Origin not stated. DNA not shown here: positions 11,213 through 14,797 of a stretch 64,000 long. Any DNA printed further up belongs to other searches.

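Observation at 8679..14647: Complete type II-A CRISPR-Cas9 system with a compact 1094-aa Cas9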

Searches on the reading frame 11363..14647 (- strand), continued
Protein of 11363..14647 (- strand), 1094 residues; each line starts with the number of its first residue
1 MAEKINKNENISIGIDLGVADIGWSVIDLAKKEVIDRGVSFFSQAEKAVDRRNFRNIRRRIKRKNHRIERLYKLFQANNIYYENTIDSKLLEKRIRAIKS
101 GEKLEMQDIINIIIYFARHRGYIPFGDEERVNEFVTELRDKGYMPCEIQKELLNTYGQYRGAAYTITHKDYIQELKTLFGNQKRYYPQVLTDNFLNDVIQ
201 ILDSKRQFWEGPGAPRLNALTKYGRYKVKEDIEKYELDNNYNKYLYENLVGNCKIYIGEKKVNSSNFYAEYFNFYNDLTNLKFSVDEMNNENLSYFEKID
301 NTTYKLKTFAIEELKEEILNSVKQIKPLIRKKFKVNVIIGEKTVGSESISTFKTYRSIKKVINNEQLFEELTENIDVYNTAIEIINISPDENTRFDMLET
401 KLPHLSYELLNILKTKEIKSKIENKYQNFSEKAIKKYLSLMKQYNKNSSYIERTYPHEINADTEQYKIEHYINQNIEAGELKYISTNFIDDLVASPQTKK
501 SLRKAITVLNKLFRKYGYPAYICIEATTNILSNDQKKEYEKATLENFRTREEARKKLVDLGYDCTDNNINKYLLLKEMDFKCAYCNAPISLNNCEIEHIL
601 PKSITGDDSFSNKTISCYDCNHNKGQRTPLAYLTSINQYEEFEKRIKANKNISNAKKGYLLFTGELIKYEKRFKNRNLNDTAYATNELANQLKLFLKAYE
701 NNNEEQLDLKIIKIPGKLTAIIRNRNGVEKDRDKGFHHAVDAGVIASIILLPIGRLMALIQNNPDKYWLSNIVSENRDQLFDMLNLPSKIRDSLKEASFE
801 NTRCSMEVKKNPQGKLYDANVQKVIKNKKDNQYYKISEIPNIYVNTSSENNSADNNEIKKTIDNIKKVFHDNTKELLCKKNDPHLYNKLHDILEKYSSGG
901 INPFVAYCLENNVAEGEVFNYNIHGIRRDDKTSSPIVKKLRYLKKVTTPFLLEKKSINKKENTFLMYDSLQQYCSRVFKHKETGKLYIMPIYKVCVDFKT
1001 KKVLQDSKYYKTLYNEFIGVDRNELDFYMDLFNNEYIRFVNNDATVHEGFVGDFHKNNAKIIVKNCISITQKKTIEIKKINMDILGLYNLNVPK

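Call 26: find_related_loci(query=A1, collection=genome_contigs, flank=7000)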
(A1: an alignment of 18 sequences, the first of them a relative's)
Query A1 (1094 aa) in genome_contigs; peptide patterns used: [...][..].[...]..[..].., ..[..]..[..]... (x = any residue, [..] = any of these).
110 stretches matched a pattern; 47 encode a relative of the query (tblastn E <= 1e-3); 45 distinct loci.
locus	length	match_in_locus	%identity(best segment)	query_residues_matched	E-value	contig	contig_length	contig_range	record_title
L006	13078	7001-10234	51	5-1092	0e+0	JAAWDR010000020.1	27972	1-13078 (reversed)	MAG: Clostridia bacterium isolate ABMPRH_61_2 k141_652313, whole genome shotgun sequence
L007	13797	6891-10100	49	10-1092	0e+0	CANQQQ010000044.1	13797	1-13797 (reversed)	MAG: uncultured Clostridia bacterium isolate Lapin-008__bin82 genome assembly, contig: Lapin-008__NODE_4730_length_13797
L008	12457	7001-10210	49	10-1092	0e+0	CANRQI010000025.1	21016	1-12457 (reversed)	MAG: uncultured Clostridia bacterium isolate Lapin-017__bin18 genome assembly, contig: Lapin-017__NODE_1343_length_21016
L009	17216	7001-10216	49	11-1092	0e+0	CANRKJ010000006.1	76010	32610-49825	MAG: uncultured Clostridia bacterium isolate Lapin-020__bin62 genome assembly, contig: Lapin-020__NODE_275_length_76010_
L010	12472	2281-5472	46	9-1092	0e+0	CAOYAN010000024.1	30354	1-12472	MAG TPA_asm: uncultured Clostridia bacterium isolate MGBC120553 genome assembly, contig: MGBC120553.24, whole genome sho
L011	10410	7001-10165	41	7-1092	0e+0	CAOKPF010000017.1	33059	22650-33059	MAG TPA_asm: uncultured Clostridium sp. isolate SRR17684615_bin.9_metawrap_v1.3_MAG genome assembly, contig: NODE.1729_l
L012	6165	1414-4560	39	12-1064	0e+0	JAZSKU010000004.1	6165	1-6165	MAG: Bacilli bacterium isolate T1900044559_TS20190025.MAGScoT_cleanbin_000027 SGB_353_k141_875957, whole genome shotgun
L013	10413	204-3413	36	13-1086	7e-179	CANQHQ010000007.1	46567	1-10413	MAG: uncultured Bacilli bacterium isolate Lapin-030__bin17 genome assembly, contig: Lapin-030__NODE_1125_length_46567_co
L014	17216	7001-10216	35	8-1086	8e-173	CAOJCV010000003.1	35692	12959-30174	MAG TPA_asm: uncultured Tenericutes bacterium isolate SRR15604481_bin.54_metawrap_v1.3_MAG genome assembly, contig: NODE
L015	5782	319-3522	36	13-1086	2e-174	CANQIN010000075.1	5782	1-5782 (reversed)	MAG: uncultured Bacilli bacterium isolate Lapin-028__bin56 genome assembly, contig: Lapin-028__NODE_14943_length_5782_co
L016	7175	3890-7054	36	6-1072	2e-172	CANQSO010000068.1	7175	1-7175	MAG: uncultured Bacilli bacterium isolate Lapin-032__bin38 genome assembly, contig: Lapin-032__NODE_13500_length_7175_co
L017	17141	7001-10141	35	11-1065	1e-169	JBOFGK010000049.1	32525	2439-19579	MAG: Mycoplasmatales bacterium isolate WFFMC_MAG_074 k139_66938_flag=0_multi=6.9926_len=32525, whole genome shotgun sequ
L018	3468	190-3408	35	8-1086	2e-178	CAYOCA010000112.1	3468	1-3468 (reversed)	MAG TPA_asm: uncultured Muribaculaceae bacterium isolate SRP222994_co1_98 genome assembly, contig: NODE_49602_length_346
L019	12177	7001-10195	35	13-1086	2e-166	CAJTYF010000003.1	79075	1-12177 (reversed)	MAG TPA_asm: uncultured Bacilli bacterium isolate MGBC121705 genome assembly, contig: MGBC121705.3, whole genome shotgun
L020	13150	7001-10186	37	13-1086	3e-165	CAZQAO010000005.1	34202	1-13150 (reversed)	MAG TPA_asm: uncultured Muribaculaceae bacterium isolate SRP314395_co1_23 genome assembly, contig: NODE_905_length_34202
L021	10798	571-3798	36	7-1086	2e-164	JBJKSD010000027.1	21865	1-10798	MAG: Bacilli bacterium isolate Bin_74 S1Ck127_3867675_flag_1_multi_7.0000_len_21865, whole genome shotgun sequence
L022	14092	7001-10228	36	13-1086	1e-163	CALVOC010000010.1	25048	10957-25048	MAG: uncultured Bacilli bacterium isolate BRZ_PC__bin122 genome assembly, contig: BRZ_PC__NODE_2903_length_25048_cov_5.1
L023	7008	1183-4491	36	13-1091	2e-164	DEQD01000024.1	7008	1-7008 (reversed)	MAG TPA_asm: Bacillales bacterium UBA3375 UBA3375_contig_4366, whole genome shotgun sequence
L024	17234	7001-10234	36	13-1086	2e-163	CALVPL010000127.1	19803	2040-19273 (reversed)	MAG: uncultured Bacilli bacterium isolate E12__bin133 genome assembly, contig: E12__k127_3997166, whole genome shotgun s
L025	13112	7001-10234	35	13-1086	3e-162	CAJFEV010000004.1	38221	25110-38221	uncultured Bacilli bacterium isolate Chicken_13_mag_25 genome assembly, contig: MAGpy_11413_13_idba_bin_25_fascaffold_16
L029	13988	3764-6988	36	3-1086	1e-159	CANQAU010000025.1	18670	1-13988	MAG: uncultured Bacilli bacterium isolate Lapin-003-2__bin54 genome assembly, contig: Lapin-003-2__NODE_2817_length_1867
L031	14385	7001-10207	34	12-1063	3e-156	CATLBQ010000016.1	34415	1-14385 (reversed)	MAG TPA_asm: uncultured Bacilli bacterium isolate MGG03213_1680015441 genome assembly, contig: ERR2497921_319, whole gen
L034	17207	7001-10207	34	9-1086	2e-153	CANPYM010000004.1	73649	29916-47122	MAG: uncultured Bacilli bacterium isolate Lapin-002__bin68 genome assembly, contig: Lapin-002__NODE_423_length_73649_cov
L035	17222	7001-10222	36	7-1086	8e-160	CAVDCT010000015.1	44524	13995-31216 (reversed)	Roseburia sp. AF12-17LB isolate H07620-L1_cleanbin_000017 genome assembly, contig: Spades_H07620-L1_contig_662, whole ge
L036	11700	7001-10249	36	9-1086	1e-176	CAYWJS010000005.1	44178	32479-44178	MAG TPA_asm: uncultured Erysipelotrichia bacterium isolate SRP192927_co8_19 genome assembly, contig: NODE_611_length_441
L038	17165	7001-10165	35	12-1086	6e-145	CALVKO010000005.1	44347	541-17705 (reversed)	MAG: uncultured Bacilli bacterium isolate BRZ_EG__bin97 genome assembly, contig: BRZ_EG__NODE_1087_length_44347_cov_15.6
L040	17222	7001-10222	38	8-1086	0e+0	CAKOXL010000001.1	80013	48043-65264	MAG: uncultured Bacilli bacterium isolate REFINED_METABAT215_TOP10_CONTIGS_1500_ASSEMBLY_K77_MERGED__Hadza_PheChl_Fiber-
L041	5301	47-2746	34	185-1086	3e-122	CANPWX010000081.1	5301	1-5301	MAG: uncultured Bacilli bacterium isolate Lapin-004__bin21 genome assembly, contig: Lapin-004__NODE_21187_length_5301_co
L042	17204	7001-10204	35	13-1086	8e-163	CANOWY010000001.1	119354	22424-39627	MAG TPA_asm: uncultured Tenericutes bacterium isolate SRR15604582_bin.43_metawrap_v1.3_MAG genome assembly, contig: NODE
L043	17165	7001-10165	34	12-1086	2e-147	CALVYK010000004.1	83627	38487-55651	MAG: uncultured Bacilli bacterium isolate BRZ_AM__bin79 genome assembly, contig: BRZ_AM__NODE_355_length_83627_cov_22.66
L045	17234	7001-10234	37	4-1086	0e+0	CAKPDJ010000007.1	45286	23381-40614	MAG: uncultured Bacilli bacterium isolate REFINED_METABAT215_TOP10_CONTIGS_1500_ASSEMBLY_K77_MERGED__Hadza_PheChl_Fiber-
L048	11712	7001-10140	36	13-1086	5e-137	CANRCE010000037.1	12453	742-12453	MAG: uncultured Bacilli bacterium isolate Lapin-027__bin90 genome assembly, contig: Lapin-027__NODE_5019_length_12453_co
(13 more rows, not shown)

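Call 29: list_cluster_members(proteins=[P0002, P0001, P0064, P0065, P0066])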
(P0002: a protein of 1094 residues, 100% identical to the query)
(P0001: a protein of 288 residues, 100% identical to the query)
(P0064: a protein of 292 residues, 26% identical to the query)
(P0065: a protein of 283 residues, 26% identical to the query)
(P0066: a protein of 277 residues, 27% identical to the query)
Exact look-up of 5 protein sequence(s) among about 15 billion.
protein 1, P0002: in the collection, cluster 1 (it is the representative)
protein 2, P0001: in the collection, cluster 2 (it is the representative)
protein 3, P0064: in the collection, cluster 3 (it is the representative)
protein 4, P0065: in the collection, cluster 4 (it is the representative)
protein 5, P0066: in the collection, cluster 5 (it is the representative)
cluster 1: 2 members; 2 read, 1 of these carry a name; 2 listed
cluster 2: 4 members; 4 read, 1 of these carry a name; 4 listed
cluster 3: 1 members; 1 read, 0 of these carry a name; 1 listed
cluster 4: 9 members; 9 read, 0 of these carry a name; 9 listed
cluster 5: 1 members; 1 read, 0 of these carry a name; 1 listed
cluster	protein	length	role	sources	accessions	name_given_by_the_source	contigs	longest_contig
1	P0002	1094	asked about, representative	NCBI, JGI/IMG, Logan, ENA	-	CRISPR-associated endonuclease Csn1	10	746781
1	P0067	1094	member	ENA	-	-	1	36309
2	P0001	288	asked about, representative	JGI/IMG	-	-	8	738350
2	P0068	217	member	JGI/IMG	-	hypothetical protein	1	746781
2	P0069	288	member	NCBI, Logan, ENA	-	-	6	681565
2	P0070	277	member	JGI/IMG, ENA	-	-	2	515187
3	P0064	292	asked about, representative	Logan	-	-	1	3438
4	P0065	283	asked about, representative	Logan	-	-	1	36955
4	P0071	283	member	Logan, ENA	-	-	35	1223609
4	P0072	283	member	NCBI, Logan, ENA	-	-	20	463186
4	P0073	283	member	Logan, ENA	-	-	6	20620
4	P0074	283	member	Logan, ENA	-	-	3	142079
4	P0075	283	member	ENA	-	-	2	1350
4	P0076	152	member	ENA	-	-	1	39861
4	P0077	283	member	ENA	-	-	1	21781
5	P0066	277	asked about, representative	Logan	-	-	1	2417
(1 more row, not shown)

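Call 74: search_protein_families(library=padloc, proteins=[L005:12587-13441:+, L006:11590-12441:+, L008:11572-12393:+, L010:6852-7685:+, L025:11613-12518:+, L017:11434-12399:+, L035:11605-12438:+, L023:5722-6612:+, L031:11675-12577:+], max_evalue=1)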
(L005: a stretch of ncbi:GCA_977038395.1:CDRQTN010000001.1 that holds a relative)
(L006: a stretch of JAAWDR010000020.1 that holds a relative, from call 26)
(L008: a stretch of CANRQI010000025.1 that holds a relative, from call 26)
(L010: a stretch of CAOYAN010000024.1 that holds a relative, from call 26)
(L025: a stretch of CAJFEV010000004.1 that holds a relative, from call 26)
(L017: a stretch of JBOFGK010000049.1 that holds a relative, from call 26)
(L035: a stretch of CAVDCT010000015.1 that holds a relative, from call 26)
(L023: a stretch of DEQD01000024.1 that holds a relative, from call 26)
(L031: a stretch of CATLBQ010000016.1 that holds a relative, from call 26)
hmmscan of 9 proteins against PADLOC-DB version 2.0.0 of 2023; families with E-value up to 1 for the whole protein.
L005:12587-13441:+ (284 aa): 0 families

L006:11590-12441:+ (283 aa): 0 families

L008:11572-12393:+ (273 aa): 0 families

L010:6852-7685:+ (277 aa): 0 families

L025:11613-12518:+ (301 aa): 0 families

L017:11434-12399:+ (321 aa): 0 families

L035:11605-12438:+ (277 aa): 1 family
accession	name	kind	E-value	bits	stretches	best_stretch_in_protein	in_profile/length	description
PDLC01186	Cmr5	-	0.15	10.1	1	100-150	78-130/137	"Cmr5gr11, new subfamily"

L023:5722-6612:+ (296 aa): 1 family
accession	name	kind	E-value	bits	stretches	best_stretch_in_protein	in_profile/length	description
PDLC01379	Csn2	-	0.0005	17.3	1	3-174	2-177/335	CAS-II-A; acquisition_associated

L031:11675-12577:+ (300 aa): 0 families

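Call 78: search_solved_structures(query=A5, max_evalue=1)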
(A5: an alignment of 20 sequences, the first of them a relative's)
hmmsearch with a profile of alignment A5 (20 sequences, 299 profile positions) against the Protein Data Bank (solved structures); distinct sequences matched with E-value up to 1: 1.
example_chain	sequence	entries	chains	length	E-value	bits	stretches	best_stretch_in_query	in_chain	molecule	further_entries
3zth_A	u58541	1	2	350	4.4e-05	26.2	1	61-297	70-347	STU0660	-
